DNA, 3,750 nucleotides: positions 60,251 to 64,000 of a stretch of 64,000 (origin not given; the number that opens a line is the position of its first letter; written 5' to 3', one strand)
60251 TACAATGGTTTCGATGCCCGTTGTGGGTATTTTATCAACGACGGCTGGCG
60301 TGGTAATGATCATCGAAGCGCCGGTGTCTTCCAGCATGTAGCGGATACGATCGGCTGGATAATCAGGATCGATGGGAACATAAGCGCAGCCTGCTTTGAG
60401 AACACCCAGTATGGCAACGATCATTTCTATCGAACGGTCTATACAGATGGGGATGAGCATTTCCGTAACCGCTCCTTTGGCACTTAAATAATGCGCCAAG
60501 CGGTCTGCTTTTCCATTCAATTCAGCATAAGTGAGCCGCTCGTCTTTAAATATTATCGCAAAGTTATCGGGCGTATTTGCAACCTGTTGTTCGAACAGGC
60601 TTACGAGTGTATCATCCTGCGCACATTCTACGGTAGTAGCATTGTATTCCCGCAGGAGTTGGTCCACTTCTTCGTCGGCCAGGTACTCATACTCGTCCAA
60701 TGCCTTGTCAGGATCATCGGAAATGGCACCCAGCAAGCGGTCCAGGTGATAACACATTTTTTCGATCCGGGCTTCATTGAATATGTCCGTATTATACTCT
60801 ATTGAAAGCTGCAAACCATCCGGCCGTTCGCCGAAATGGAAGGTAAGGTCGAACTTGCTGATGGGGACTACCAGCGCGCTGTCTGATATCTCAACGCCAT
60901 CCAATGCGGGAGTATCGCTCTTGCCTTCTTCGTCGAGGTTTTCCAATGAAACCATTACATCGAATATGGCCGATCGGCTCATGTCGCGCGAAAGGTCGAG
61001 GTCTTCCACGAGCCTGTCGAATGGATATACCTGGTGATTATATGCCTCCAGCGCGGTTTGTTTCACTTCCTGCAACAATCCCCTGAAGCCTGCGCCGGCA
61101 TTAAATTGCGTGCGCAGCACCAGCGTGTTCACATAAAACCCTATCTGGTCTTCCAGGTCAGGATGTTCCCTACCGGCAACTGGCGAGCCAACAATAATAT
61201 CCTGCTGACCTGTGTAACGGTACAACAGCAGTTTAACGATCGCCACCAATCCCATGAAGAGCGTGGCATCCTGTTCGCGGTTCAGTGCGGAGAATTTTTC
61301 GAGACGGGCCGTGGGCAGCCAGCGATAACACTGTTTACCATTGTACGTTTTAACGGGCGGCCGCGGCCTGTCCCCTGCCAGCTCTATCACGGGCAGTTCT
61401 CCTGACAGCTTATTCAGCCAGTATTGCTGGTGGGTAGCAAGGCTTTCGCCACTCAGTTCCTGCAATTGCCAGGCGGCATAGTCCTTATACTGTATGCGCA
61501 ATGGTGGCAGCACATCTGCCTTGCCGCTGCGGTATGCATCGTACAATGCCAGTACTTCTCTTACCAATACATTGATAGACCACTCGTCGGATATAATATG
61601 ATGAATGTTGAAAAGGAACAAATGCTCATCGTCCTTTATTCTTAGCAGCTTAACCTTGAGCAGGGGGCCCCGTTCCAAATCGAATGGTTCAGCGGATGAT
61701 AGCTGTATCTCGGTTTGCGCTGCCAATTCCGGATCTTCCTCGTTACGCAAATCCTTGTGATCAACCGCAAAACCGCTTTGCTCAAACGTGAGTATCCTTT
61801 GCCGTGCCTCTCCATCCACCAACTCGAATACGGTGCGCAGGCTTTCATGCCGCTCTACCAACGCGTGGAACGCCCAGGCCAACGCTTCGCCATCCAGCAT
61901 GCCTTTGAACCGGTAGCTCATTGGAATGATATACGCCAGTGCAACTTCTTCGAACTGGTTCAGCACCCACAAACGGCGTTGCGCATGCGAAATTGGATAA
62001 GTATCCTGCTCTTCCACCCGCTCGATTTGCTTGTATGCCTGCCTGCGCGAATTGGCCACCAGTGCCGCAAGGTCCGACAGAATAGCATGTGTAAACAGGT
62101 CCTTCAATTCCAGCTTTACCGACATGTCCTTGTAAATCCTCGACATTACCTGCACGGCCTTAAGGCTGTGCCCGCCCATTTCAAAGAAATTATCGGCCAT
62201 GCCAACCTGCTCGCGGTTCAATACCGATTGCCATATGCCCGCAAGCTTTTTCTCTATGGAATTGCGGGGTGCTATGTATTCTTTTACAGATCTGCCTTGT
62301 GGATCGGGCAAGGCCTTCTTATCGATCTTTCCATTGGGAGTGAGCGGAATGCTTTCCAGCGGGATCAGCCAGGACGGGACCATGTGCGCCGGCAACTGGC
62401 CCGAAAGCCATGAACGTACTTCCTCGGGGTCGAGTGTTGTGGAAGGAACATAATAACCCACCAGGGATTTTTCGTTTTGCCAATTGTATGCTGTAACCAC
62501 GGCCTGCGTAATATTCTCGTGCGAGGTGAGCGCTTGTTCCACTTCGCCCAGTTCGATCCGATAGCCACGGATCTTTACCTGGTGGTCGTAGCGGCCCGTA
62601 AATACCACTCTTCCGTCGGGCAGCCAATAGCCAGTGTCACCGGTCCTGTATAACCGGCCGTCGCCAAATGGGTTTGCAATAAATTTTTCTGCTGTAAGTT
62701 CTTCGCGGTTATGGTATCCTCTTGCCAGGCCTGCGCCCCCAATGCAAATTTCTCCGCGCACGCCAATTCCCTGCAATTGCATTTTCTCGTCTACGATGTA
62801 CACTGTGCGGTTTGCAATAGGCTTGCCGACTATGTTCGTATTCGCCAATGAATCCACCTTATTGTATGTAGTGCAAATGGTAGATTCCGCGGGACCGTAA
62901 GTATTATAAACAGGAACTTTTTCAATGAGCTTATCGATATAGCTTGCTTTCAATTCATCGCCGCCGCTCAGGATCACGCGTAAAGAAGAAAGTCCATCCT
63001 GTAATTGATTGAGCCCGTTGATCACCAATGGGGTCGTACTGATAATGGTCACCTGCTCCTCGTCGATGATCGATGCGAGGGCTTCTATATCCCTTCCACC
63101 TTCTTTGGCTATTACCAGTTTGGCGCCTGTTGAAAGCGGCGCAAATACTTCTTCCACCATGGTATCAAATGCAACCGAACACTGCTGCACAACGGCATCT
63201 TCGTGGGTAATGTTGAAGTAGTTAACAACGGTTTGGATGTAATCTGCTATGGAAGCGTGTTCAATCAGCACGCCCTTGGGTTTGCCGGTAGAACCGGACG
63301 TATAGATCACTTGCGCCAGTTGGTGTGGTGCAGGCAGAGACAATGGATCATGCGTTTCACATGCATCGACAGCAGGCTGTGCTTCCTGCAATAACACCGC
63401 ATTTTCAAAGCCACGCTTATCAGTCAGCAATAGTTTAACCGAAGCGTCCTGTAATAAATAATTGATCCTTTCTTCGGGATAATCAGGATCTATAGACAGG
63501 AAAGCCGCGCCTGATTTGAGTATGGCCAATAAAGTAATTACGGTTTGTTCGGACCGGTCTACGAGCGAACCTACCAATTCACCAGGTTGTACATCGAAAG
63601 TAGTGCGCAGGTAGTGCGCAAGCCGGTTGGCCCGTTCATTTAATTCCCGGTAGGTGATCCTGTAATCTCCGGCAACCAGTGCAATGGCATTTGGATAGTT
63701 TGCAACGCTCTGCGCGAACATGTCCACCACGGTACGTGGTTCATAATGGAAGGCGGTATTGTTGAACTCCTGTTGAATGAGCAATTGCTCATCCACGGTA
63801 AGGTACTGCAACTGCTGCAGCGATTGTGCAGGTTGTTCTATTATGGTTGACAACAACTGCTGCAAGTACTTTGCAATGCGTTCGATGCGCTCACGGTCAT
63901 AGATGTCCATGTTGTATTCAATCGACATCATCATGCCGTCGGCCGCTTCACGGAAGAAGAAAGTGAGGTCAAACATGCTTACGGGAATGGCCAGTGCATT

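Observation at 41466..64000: NRPS biosynthetic gene cluster: NRPS of at least six modules with terminal TE, CmlA-like diiron beta-hydroxylase, SyrP/TauD-like hydroxylase and KamA-like aminomutase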

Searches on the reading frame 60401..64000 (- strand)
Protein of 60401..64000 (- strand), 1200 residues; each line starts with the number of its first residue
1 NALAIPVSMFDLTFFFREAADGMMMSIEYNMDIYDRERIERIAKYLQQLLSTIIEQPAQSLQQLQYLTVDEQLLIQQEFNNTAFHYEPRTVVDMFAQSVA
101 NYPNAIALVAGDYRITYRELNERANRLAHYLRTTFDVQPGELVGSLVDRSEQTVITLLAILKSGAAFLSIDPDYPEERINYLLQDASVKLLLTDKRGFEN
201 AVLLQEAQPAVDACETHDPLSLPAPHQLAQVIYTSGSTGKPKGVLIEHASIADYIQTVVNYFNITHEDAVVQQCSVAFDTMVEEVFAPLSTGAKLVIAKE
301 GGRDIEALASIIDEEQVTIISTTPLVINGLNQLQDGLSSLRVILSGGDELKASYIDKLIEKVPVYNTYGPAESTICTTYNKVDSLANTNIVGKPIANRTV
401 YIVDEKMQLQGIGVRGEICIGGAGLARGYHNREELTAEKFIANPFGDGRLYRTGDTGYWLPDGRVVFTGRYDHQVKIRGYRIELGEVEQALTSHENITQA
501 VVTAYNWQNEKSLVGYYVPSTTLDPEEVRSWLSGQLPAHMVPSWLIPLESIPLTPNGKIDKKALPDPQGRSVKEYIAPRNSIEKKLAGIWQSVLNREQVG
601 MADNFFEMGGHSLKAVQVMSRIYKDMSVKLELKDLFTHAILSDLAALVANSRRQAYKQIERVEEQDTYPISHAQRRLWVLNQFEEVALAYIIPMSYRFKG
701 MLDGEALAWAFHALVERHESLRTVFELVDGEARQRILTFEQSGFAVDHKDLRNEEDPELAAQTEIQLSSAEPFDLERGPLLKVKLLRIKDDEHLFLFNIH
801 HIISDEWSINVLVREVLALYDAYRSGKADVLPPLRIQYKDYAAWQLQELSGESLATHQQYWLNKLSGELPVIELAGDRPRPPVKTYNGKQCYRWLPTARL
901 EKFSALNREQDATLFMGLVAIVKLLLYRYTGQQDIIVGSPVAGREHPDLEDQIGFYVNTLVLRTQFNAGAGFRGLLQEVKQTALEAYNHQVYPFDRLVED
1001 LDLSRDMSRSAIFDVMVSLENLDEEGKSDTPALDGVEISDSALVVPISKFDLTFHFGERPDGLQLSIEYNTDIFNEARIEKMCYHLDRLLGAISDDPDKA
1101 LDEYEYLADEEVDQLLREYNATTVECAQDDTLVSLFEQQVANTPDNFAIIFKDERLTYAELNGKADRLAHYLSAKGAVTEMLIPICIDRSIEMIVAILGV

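Call 39: find_homologous_proteins(query=window:60401-64000:-, max_evalue=1e-50)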
Query window:60401-64000:- (1200 aa): 7997 proteins with E <= 1e-50 among 8000 candidates; the best 120 are listed.
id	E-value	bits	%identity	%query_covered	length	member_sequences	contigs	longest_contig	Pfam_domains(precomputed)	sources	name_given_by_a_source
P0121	0.0e+0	1742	42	92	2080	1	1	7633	PF00668.26,PF00550.32,PF00501.35,PF13193.13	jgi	jgi:amino acid adenylation domain-containing protein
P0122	0.0e+0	1732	43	100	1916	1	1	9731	PF00668.26,PF00550.32,PF00501.35,PF13193.13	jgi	jgi:amino acid adenylation domain-containing protein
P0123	0.0e+0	1697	46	100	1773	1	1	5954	PF00668.26,PF00550.32,PF00501.35,PF13193.13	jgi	-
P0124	0.0e+0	1647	42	100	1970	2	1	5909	PF00668.26,PF00550.32,PF00501.35,PF13193.13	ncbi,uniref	ncbi:amino acid adenylation domain-containing protein, partial [Pedobacter sp. UYP1]|uniref:amino ac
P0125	0.0e+0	1644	45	100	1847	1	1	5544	PF00668.26,PF00550.32,PF00501.35,PF13193.13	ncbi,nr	ncbi:MAG TPA: amino acid adenylation domain-containing protein, partial [Bacteroidia bacterium]|nr:a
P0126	0.0e+0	1632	42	89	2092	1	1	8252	PF00668.26,PF00550.32,PF00501.35,PF13193.13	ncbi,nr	ncbi:MAG TPA: amino acid adenylation domain-containing protein, partial [Chitinophaga sp.]|nr:amino 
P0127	0.0e+0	1601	44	100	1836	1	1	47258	PF00668.26,PF00550.32,PF00501.35,PF13193.13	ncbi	ncbi:amino acid adenylation domain-containing protein, partial [Chitinophaga eiseniae]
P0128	0.0e+0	1583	42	98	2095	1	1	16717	PF00668.26,PF00550.32,PF00501.35,PF13193.13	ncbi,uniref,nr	ncbi:amino acid adenylation domain-containing protein [Pedobacter cryoconitis]|uniref:Amino acid ade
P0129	0.0e+0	1559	44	100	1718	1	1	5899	PF00668.26,PF00550.32,PF18563.7,PF00501.35,PF13193.13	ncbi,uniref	ncbi:MAG: amino acid adenylation domain-containing protein, partial [Sporocytophaga sp.]|uniref:non-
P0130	0.0e+0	1544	39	91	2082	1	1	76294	PF00668.26,PF00550.32,PF00501.35,PF13193.13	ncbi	-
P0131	0.0e+0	1533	43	99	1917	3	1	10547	PF00668.26,PF00550.32,PF18563.7,PF00501.35,PF13193.13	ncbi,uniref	ncbi:amino acid adenylation domain-containing protein, partial [Chitinophaga sp. CF118]|uniref:non-r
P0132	0.0e+0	1529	42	98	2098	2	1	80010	PF00668.26,PF00550.32,PF00501.35,PF13193.13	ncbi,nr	ncbi:MAG: amino acid adenylation domain-containing protein [Thermodesulfobacteriota bacterium]|nr:am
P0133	0.0e+0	1529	41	94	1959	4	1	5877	PF00668.26,PF00550.32,PF00501.35,PF13193.13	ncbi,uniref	ncbi:amino acid adenylation domain-containing protein, partial [Paenibacillus thiaminolyticus]|unire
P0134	0.0e+0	1513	42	98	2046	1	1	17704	PF00668.26,PF00550.32,PF00501.35,PF13193.13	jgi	jgi:amino acid adenylation domain-containing protein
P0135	0.0e+0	1512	39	95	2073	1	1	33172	PF00668.26,PF00550.32,PF00501.35,PF13193.13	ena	-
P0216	0.0e+0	1307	34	99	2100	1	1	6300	PF00668.26,PF00550.32,PF00501.35,PF13193.13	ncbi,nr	ncbi:MAG: amino acid adenylation domain-containing protein, partial [bacterium]|nr:amino acid adenyl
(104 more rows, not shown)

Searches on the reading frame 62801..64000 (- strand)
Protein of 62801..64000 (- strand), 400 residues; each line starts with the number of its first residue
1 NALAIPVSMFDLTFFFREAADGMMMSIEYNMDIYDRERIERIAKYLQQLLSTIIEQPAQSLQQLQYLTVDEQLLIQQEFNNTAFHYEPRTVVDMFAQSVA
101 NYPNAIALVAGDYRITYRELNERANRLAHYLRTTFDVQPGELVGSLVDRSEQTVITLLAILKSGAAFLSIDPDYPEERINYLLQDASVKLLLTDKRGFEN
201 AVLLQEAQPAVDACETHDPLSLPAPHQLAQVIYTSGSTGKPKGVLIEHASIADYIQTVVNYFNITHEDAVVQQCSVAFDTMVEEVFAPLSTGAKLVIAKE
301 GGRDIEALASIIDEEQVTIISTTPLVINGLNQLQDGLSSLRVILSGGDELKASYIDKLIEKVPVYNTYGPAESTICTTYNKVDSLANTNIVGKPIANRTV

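Call 52: find_related_loci(query=window:62801-64000:-, collection=metagenome_contigs, flank=10000)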
Query window:62801-64000:- (400 aa) in metagenome_contigs; peptide patterns used: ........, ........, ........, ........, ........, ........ (x = any residue, [..] = any of these).
390 stretches matched a pattern; 127 encode a relative of the query (tblastn E <= 1e-3); the best 80 are kept; 80 distinct loci.
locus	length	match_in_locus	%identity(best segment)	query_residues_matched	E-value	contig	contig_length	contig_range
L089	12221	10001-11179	39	1-400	6e-89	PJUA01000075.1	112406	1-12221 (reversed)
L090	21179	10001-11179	38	1-400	2e-88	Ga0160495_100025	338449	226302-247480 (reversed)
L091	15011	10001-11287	39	7-397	7e-82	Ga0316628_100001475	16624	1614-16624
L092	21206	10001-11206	38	10-397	4e-78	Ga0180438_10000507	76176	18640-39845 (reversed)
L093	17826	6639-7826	37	7-397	4e-75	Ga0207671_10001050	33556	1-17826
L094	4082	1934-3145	37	8-397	1e-74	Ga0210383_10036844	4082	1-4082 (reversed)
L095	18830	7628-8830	36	8-397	7e-73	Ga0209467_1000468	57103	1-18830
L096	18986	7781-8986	37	7-397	2e-70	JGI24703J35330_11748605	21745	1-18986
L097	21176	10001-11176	34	12-400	2e-69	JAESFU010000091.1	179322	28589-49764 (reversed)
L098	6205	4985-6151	34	8-400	3e-69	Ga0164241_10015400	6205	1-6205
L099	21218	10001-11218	35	7-400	5e-67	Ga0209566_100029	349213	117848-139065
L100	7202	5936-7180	35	7-382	2e-66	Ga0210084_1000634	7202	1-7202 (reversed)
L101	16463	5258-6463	34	7-397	2e-66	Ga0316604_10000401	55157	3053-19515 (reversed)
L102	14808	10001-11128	34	18-397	3e-64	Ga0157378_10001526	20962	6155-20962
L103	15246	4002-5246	34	10-399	1e-63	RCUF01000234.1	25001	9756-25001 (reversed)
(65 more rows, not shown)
